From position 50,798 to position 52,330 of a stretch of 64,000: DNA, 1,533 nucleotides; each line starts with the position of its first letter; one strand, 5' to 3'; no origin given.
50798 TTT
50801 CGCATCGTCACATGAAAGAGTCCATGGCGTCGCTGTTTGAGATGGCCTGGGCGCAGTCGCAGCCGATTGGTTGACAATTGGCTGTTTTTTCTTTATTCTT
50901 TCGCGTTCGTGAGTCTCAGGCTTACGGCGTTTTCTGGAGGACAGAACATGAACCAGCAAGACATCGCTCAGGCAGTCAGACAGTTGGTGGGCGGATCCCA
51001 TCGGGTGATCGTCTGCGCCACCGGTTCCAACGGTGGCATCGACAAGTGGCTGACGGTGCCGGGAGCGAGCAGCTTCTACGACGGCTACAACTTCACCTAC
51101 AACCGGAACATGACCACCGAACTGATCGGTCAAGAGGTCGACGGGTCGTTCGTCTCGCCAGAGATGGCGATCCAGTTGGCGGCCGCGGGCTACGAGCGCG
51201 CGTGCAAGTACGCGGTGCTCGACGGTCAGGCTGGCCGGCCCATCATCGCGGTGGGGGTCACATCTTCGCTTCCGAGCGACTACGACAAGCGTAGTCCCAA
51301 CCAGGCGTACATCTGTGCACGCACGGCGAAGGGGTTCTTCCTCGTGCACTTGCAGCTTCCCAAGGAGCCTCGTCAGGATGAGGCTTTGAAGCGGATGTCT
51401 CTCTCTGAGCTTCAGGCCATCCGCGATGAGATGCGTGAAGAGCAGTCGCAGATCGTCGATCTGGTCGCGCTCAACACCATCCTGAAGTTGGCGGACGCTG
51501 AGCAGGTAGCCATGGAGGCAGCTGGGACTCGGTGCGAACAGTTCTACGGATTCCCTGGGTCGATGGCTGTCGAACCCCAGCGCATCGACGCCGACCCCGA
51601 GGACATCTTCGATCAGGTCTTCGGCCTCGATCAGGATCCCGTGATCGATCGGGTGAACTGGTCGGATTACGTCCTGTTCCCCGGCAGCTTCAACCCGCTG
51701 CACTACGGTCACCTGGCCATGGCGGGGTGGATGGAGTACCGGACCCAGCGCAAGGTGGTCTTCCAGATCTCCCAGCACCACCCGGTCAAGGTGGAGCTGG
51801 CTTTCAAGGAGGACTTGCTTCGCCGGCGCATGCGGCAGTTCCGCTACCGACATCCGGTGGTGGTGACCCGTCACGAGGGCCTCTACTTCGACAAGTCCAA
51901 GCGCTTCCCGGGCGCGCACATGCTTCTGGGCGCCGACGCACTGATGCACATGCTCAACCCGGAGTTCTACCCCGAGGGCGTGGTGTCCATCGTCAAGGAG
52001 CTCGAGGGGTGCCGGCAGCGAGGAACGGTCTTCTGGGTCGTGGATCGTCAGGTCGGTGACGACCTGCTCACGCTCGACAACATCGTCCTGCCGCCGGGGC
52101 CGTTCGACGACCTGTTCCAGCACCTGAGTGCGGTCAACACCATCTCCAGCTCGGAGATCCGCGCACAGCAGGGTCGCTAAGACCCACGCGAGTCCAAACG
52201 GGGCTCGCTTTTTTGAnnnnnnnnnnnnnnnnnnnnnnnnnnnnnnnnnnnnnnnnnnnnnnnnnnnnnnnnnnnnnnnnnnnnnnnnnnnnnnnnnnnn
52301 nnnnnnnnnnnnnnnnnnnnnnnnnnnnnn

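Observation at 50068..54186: NAD-centred module: TrmB regulator, PncC-like/NadD-like fusion, Nudix hydrolase and two tandem paralogs of unknown family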

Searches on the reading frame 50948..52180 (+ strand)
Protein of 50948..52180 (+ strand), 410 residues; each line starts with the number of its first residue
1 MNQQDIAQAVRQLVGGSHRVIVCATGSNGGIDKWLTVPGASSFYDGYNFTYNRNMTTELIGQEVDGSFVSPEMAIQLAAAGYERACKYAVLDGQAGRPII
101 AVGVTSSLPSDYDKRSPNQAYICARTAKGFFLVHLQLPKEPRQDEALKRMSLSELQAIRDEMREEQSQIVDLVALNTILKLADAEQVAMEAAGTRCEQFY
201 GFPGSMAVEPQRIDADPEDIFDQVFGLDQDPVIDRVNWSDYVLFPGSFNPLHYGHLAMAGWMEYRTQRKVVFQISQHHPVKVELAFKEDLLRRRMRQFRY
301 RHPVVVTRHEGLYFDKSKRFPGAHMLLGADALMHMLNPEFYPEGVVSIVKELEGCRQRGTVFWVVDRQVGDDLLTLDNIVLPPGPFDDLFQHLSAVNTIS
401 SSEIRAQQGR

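Call 3: search_protein_families(library=pfam, proteins=[window:50948-52180:+], max_evalue=0.01)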
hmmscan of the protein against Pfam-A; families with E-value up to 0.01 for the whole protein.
window:50948-52180:+ (410 aa): 1 family
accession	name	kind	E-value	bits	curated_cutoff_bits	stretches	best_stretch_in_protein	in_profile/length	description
PF01467.32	CTP_transf_like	-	6.3e-08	33.3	21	1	243-406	1-132/133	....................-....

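Call 8: find_homologous_proteins(query=window:50948-52180:+)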
Query window:50948-52180:+ (410 aa): 64 proteins with E <= 0.001 among 8000 candidates.
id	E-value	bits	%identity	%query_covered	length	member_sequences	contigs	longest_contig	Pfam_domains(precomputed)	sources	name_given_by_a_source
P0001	4.0e-275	930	99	100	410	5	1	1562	PF01467.33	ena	-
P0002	1.2e-220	751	82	100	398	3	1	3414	PF01467.33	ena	-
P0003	2.9e-140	486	57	100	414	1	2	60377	PF01467.33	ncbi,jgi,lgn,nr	ncbi:MAG: hypothetical protein HQ488_03665 [Parcubacteria group bacterium]|nr:hypothetical protein [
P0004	1.2e-129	451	54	99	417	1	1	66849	PF01467.33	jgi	jgi:hypothetical protein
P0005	5.1e-126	439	51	99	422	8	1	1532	PF01467.33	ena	-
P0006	9.4e-126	438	52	98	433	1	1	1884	PF01467.33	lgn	-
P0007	3.5e-123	430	52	99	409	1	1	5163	PF01467.33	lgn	-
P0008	8.4e-123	429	52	99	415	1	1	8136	PF01467.33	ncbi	-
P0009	1.1e-33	135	30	99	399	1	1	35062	PF01467.33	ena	-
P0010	1.6e-31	128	28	99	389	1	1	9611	PF01467.33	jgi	jgi:hypothetical protein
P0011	7.4e-29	119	29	98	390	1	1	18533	-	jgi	jgi:hypothetical protein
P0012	2.9e-24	104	29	99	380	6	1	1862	PF01467.33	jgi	jgi:hypothetical protein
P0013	2.1e-22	98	27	98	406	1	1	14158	PF01467.33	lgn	-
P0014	6.2e-22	97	25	98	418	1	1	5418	PF01467.33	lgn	-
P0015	1.6e-21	95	28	95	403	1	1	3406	PF01467.33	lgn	-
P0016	1.4e-20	92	26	100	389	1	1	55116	PF01467.33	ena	-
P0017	1.8e-20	92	27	96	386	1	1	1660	PF01467.33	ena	-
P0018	7.2e-20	90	26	99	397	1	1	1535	PF01467.33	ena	-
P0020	9.5e-20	89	28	75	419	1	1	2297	PF01467.33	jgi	jgi:nicotinamide mononucleotide (NMN) deamidase PncC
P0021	1.1e-19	89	26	98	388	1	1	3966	PF01467.33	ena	-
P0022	3.0e-19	88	28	97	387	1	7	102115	-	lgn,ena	-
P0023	3.4e-19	88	36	41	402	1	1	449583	PF01467.33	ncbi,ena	-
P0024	4.8e-19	87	26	98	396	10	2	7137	PF01467.33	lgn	-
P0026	5.5e-19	87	27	95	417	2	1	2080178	PF01467.33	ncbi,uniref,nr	ncbi:nicotinic acid mononucleotide adenylyltransferase [Botrimarina colliarenosi]|uniref:Nicotinic a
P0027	1.2e-18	86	28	100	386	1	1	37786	PF01467.33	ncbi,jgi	ncbi:MAG TPA: hypothetical protein VGG57_04085 [Stellaceae bacterium]|jgi:hypothetical protein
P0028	2.2e-18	85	25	100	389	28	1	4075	PF01467.33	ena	-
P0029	1.1e-17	83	26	97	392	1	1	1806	PF01467.33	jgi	jgi:nicotinic acid mononucleotide adenylyltransferase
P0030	1.9e-17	82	24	97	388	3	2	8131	PF01467.33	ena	-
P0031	2.1e-17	82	25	96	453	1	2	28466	PF01467.33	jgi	jgi:hypothetical protein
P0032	2.1e-17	82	26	96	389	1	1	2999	PF01467.33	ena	-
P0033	2.3e-17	82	26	96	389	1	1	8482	PF01467.33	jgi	jgi:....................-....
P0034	2.3e-17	82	26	96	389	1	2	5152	PF01467.33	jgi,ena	-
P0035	2.5e-17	81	26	96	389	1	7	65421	PF01467.33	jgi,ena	jgi:hypothetical protein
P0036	2.6e-17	81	27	96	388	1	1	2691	PF01467.33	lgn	-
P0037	3.0e-17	81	26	96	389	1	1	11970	PF01467.33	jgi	jgi:cytidylyltransferase-like protein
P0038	3.2e-17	81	26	96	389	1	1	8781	PF01467.33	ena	-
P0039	3.9e-17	81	24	98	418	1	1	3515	PF01467.33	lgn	-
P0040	6.1e-17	80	27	75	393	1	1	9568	PF01467.33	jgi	jgi:hypothetical protein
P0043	1.0e-16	79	26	96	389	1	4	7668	PF01467.33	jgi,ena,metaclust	jgi:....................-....|metaclust:\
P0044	1.2e-16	79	25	100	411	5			PF01467.33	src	-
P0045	1.5e-16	79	24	98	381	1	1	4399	PF01467.33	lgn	-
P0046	1.5e-16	79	25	96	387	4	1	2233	PF01467.33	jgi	jgi:hypothetical protein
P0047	7.6e-16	77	26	97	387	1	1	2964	PF01467.33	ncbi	-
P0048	2.1e-15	75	26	97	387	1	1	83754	PF01467.33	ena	-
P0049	3.2e-15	74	27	97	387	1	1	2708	PF01467.33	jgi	-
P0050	5.1e-15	74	26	96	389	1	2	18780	PF01467.33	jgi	jgi:hypothetical protein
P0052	1.0e-14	73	26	97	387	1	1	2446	PF01467.33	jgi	-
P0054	1.7e-14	72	26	99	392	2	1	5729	PF01467.33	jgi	-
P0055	1.8e-14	72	26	96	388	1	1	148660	PF01467.33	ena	-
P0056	5.8e-13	67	27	85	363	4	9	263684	PF01467.33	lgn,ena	-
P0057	1.1e-12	66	23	91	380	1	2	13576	PF01467.33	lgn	-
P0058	5.1e-12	64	32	40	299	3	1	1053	PF01467.33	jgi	-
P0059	1.3e-11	63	26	86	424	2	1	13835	PF01467.33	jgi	jgi:nicotinic acid mononucleotide adenylyltransferase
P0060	1.4e-11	62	32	40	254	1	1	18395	PF01467.33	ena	-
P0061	8.2e-11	60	27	86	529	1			PF01467.33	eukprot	eukprot:gene3631-7237_t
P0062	4.6e-10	58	30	40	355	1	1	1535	PF01467.33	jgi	jgi:hypothetical protein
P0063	1.3e-6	46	25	77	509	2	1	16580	PF01467.33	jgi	jgi:hypothetical protein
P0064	1.3e-6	46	21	98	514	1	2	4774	PF01467.33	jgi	jgi:hypothetical protein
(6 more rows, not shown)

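Call 9: search_solved_structures(query=window:50948-52180:+, max_evalue=10, show_alignments=3)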
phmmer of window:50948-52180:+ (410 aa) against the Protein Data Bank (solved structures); distinct sequences matched with E-value up to 10: 0.

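Call 11: search_solved_structures(query=A1, max_evalue=10, show_alignments=4)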
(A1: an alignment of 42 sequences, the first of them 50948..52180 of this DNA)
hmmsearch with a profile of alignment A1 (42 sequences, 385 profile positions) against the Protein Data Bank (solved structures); distinct sequences matched with E-value up to 10: 53.
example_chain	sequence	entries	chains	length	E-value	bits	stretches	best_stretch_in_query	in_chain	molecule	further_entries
2a9s_A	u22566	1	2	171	0.00014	24.3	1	27-92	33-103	competence/damage-inducible protein CinA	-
8aih_A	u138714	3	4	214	0.00058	22.2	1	211-255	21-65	Probable nicotinate-nucleotide adenylyltransferase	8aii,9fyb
4ct8_A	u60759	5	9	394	0.0016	20.8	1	31-84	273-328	CINA-LIKE PROTEIN | CINA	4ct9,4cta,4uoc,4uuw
4uux_A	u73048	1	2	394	0.0016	20.8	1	31-84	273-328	CINA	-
4cta_A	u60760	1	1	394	0.0016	20.8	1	31-84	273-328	CINA-LIKE PROTEIN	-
1kam_A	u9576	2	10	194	0.0078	18.5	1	215-258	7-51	NICOTINATE-NUCLEOTIDE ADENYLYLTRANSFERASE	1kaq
3do8_A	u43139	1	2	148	0.01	18.1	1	218-247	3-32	Phosphopantetheine adenylyltransferase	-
3nd5_A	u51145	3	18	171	0.018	17.3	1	216-242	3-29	Phosphopantetheine adenylyltransferase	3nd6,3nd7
2qtm_A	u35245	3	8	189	0.02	17.1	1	218-274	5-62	Nicotinate (Nicotinamide) nucleotide adenylyltransferase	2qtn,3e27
9iyg_A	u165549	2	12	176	0.02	17.1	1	206-262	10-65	Phosphopantetheine adenylyltransferase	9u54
3hfj_A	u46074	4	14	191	0.026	16.8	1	216-274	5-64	Nicotinate (Nicotinamide) nucleotide adenylyltransferase | nicotinate-nucleotide adenylyltransferase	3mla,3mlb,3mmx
8zn2_A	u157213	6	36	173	0.028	16.7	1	207-262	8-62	Phosphopantetheine adenylyltransferase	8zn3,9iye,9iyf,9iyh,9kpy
2qtr_A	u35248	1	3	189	0.036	16.3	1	218-274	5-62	Probable nicotinate-nucleotide adenylyltransferase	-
5h7x_A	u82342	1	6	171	0.041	16.1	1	214-254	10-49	Phosphopantetheine adenylyltransferase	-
3dv2_A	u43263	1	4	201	0.042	16.1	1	218-273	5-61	Nicotinate (Nicotinamide) nucleotide adenylyltransferase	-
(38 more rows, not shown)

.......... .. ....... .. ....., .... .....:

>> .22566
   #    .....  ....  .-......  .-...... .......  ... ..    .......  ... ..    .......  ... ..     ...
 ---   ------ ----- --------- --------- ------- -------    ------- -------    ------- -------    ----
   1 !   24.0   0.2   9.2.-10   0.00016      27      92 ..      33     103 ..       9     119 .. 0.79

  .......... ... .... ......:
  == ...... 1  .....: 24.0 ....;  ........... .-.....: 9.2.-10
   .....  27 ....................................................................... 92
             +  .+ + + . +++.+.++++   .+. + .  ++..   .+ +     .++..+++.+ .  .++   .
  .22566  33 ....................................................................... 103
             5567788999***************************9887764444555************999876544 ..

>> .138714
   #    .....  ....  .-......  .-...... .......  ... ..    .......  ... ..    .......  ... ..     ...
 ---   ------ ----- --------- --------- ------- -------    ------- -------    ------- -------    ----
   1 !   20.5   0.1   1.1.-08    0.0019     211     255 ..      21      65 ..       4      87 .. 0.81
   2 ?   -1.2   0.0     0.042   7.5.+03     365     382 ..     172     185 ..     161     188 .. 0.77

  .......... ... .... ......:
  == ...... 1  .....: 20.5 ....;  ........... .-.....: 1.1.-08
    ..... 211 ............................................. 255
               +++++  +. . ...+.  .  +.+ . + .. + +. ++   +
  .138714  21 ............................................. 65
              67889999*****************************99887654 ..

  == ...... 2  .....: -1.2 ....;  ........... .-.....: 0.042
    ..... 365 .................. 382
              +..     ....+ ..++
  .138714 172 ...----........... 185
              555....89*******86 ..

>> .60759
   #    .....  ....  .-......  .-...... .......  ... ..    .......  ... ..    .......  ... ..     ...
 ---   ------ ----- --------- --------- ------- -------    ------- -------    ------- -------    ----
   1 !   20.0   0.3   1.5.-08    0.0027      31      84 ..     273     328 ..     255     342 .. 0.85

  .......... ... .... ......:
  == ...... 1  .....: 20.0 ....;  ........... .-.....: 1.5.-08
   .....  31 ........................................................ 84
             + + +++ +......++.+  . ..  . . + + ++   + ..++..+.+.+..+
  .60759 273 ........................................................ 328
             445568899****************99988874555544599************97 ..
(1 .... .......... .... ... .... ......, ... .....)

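Call 15: find_encoding_contigs(protein=P0003, flank=8000, max_places=3)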
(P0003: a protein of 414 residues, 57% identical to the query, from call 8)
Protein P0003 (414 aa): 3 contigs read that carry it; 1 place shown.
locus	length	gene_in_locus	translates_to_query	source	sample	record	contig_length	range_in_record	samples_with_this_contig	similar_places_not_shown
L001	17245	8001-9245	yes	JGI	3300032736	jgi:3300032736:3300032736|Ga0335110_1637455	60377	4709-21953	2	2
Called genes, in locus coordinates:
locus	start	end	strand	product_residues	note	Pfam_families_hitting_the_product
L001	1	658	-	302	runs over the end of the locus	PF00892:EamA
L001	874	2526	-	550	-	PF01565:FAD_binding_4, PF02913:FAD-oxidase_C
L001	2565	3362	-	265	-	PF01177:Asp_Glu_race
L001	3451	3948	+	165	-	PF01467:CTP_transf_like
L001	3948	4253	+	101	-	-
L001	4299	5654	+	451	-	PF13386:DsbD_2, PF13473:Cupredoxin_1 (weak)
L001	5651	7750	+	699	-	PF00403:HMA, PF00122:E1-E2_ATPase, PF00702:Hydrolase, PF08282:Hydrolase_3 (faint), PF12710:HAD (faint)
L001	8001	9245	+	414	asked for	PF01467:CTP_transf_like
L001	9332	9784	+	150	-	-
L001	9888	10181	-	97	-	-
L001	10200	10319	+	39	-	-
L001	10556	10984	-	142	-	-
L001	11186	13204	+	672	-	PF00270:DEAD (faint), PF04851:ResIII, PF17757:UvrB_inter, PF27431:UvrB_3rd, PF00271:Helicase_C, PF12344:UvrB, PF02151:UVR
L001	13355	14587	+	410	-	PF07690:MFS_1, PF12832:MFS_1_like (weak)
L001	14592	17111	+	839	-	PF00005:ABC_tran (faint), PF02463:SMC_N (faint), PF03193:RsgA_GTPase (faint), PF13191:AAA_16 (faint), PF13304:AAA_21 (faint), PF13555:AAA_29 (faint), PF20720:nSTAND3 (faint), PF17760:UvrA_inter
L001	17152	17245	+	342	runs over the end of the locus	PF01551:Peptidase_M23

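Call 16: find_encoding_contigs(protein=P0004, flank=8000, max_places=3)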
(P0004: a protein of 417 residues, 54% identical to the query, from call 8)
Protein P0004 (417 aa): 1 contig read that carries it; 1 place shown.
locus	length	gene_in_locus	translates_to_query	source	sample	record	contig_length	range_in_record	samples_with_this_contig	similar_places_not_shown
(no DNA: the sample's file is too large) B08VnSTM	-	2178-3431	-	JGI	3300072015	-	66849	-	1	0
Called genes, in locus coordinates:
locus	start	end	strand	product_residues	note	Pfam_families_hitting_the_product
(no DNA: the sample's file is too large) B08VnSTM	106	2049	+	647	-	-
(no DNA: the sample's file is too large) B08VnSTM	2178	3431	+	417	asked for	PF01467:CTP_transf_like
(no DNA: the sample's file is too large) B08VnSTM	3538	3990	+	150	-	-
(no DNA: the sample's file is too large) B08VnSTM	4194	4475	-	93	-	-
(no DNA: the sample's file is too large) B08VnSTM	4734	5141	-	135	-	-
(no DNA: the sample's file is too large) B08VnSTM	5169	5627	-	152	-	-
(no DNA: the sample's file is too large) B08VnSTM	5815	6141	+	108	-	-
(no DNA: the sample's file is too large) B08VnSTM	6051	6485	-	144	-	-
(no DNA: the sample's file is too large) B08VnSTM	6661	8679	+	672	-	PF00270:DEAD (faint), PF04851:ResIII, PF17757:UvrB_inter, PF27431:UvrB_3rd, PF00271:Helicase_C, PF12344:UvrB, PF02151:UVR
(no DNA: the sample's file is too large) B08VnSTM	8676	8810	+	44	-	-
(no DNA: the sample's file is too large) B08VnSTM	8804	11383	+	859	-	PF02463:SMC_N (faint), PF03193:RsgA_GTPase (faint), PF13476:AAA_23 (faint), PF00005:ABC_tran (faint), PF13304:AAA_21 (faint), PF13555:AAA_29 (faint), PF17760:UvrA_inter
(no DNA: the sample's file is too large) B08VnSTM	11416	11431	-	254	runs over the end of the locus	PF00127:Copper-bind (faint), PF13473:Cupredoxin_1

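Call 20: find_encoding_contigs(protein=P0026, flank=6000, max_places=2)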
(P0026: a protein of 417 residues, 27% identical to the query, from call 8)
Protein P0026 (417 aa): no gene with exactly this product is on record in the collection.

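Call 21: find_encoding_contigs(protein=P0009, flank=6000, max_places=2)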
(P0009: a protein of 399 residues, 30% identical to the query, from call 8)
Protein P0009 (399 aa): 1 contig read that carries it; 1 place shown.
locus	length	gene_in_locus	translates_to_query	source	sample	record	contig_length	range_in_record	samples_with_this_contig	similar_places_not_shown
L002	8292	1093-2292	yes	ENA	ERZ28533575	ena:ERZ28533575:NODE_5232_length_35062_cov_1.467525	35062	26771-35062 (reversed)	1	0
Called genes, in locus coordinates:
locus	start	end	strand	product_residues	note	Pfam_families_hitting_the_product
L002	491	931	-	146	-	PF00903:Glyoxalase, PF22677:Ble-like_N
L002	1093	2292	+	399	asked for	PF01467:CTP_transf_like (faint)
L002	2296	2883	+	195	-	PF01613:Flavin_Reduct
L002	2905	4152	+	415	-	PF04909:Amidohydro_2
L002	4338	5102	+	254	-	PF01738:DLH, PF02129:Peptidase_S15 (weak), PF07224:Chlorophyllase (weak), PF08840:BAAT_C (faint), PF00326:Peptidase_S9 (weak)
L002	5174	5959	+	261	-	PF01436:NHL (weak)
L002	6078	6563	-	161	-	PF04978:MST (weak), PF12867:DinB_2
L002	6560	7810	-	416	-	PF01408:GFO_IDH_MocA, PF02894:GFO_IDH_MocA_C (faint), PF22725:GFO_IDH_MocA_C3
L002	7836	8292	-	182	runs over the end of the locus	PF02627:CMD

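Call 29: search_protein_families(library=ncbifam, proteins=[window:50948-52180:+], max_evalue=0.1)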
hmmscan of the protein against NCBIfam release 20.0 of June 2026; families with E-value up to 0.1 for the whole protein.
window:50948-52180:+ (410 aa): 8 families
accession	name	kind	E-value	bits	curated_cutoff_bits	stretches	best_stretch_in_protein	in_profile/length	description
TIGR00482.1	TIGR00482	equivalog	2.5e-05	24.4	112.45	1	243-283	1-42/194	nicotinate (nicotinamide) nucleotide adenylyltransferase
TIGR00125.1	cyt_tran_rel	domain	0.00011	22.3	27.7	1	242-261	2-21/65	adenylyltransferase/cytidyltransferase family protein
TIGR01510.1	coaD_prev_kdtB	equivalog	0.0017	18.4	103.3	1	242-316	2-74/155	pantetheine-phosphate adenylyltransferase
NF000839.0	PRK00071.1-1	equivalog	0.0061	16.5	187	1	242-279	9-46/219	nicotinate-nucleotide adenylyltransferase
NF000843.0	PRK00071.2-2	equivalog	0.007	15.9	240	1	243-297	16-69/212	nicotinate-nucleotide adenylyltransferase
NF000840.1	PRK00071.1-3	equivalog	0.011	15.3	150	1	243-292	10-60/201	nicotinate-nucleotide adenylyltransferase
NF000841.0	PRK00071.1-4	equivalog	0.014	15.2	197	1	243-282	11-50/194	nicotinate-nucleotide adenylyltransferase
NF005519.0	PRK07152.1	equivalog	0.021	13.8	315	1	242-261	4-23/361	nicotinate-nucleotide adenylyltransferase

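Call 45: search_protein_families(library=padloc, proteins=[window:50948-52180:+], max_evalue=0.01)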
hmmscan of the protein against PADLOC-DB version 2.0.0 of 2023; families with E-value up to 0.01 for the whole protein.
window:50948-52180:+ (410 aa): 0 families

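Call 52: predict_structure(alignment_id=A1)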
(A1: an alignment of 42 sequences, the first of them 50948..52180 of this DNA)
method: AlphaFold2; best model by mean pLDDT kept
length: 410 residues; sequences in the alignment: 42
mean_pLDDT: 85.9   pTM: 0.76
mean pLDDT of the five models: 85.9, 85.0, 84.9, 84.0, 83.8
residues with pLDDT >= 90: 232; 70-90: 125; 50-70: 38; < 50: 15
segments of 3 or more residues with pLDDT < 50: 219-229, 407-410
pLDDT, mean of each block of 10 residues (from residue 1): 91 95 90 94 95 89 84 92 88 90 95 87 93 93 76 91 94 97 95 90 88 68 46 81 80 83 90 80 68 72 77 89 94 92 94 97 92 93 93 71 52
secondary structure, 60 per line:
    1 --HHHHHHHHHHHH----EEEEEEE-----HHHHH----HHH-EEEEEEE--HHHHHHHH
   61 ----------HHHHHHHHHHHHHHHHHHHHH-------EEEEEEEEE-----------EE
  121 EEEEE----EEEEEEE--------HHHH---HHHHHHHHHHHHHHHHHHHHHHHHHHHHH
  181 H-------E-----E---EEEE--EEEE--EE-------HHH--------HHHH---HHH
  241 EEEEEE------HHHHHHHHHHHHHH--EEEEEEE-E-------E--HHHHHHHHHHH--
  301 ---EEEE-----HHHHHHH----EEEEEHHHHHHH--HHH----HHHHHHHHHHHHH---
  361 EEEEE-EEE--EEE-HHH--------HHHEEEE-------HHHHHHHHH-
elements in order: H3-14 E19-25 H31-35 E44-50 H53-60 H71-91 E99-107 E119-125 E130-136 H145-148 H152-181 E199-202 E205-208 H231-234 E241-246 H253-266 E269-275 H288-298 E304-307 H313-319 E324-328 H329-335 H345-357 E361-365 E367-369 E372-374 E390-393 H401-409

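Call 55: fold_search(model_id=the predicted structure, library=pdb)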
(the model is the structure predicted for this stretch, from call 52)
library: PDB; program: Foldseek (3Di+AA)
matches with E <= 10: 929; with E <= 0.001: 21
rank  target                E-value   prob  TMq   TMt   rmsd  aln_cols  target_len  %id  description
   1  5kol_A                2.1e-05  1.00  0.27  0.58   5.4       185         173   13  Crystal structure of the competence-damaged protein (CinA) superfamily protein ECK1530/EC0983 from Escherichia coli (released 2016-07-27)
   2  5vu3_C                2.2e-05  1.00  0.27  0.61   9.8       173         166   13  Crystal structure of the competence-damaged protein (CinA) superfamily protein ECL_02051 from Enterobacter cloacae (released 2017-06-14)
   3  5vu3_E                2.4e-05  1.00  0.31  0.69   3.4       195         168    9  Crystal structure of the competence-damaged protein (CinA) superfamily protein ECL_02051 from Enterobacter cloacae (released 2017-06-14)
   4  6l19_A                2.4e-05  1.00  0.30  0.66   4.2       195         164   11  The crystal structure of competence or damage-inducible protein from Enterobacter asburiae (released 2019-10-16)
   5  6mr3_C                2.5e-05  1.00  0.29  0.48   4.9       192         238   15  Crystal structure of the competence-damaged protein (CinA) superfamily protein from Streptococcus mutans (released 2018-10-24)
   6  5vu3_D                3.2e-05  1.00  0.27  0.59   9.8       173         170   13  Crystal structure of the competence-damaged protein (CinA) superfamily protein ECL_02051 from Enterobacter cloacae (released 2017-06-14)
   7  2a9s_B                3.4e-05  1.00  0.29  0.64   4.1       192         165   17  The crystal structure of competence/damage inducible protein CihA from Agrobacterium tumefaciens (released 2005-07-19)
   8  5vu3_A                3.6e-05  1.00  0.25  0.57  10.0       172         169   13  Crystal structure of the competence-damaged protein (CinA) superfamily protein ECL_02051 from Enterobacter cloacae (released 2017-06-14)
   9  6l19_B                3.8e-05  1.00  0.29  0.67   3.8       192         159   11  The crystal structure of competence or damage-inducible protein from Enterobacter asburiae (released 2019-10-16)
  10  5vu3_H                4.8e-05  1.00  0.29  0.66   3.4       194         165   10  Crystal structure of the competence-damaged protein (CinA) superfamily protein ECL_02051 from Enterobacter cloacae (released 2017-06-14)
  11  5kol_D                5.4e-05  1.00  0.27  0.58   5.4       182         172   13  Crystal structure of the competence-damaged protein (CinA) superfamily protein ECK1530/EC0983 from Escherichia coli (released 2016-07-27)
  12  5vu3_B                6.1e-05  1.00  0.30  0.65   3.3       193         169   10  Crystal structure of the competence-damaged protein (CinA) superfamily protein ECL_02051 from Enterobacter cloacae (released 2017-06-14)
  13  5v01_A                6.9e-05  1.00  0.30  0.66   5.1       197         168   12  Crystal structure of the competence damage-inducible protein A (ComA) from Klebsiella pneumoniae subsp. pneumoniae MGH (released 2017-03-15)
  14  5kvk                  8.2e-05  1.00  0.30  0.68   4.2       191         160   10  Crystal structure of the Competence-Damaged Protein (CinA) Superfamily Protein KP700603 from Klebsiella pneumoniae 70060 (released 2016-08-03)
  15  5v01_B                1.9e-04  1.00  0.30  0.66   4.1       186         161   10  Crystal structure of the competence damage-inducible protein A (ComA) from Klebsiella pneumoniae subsp. pneumoniae MGH (released 2017-03-15)
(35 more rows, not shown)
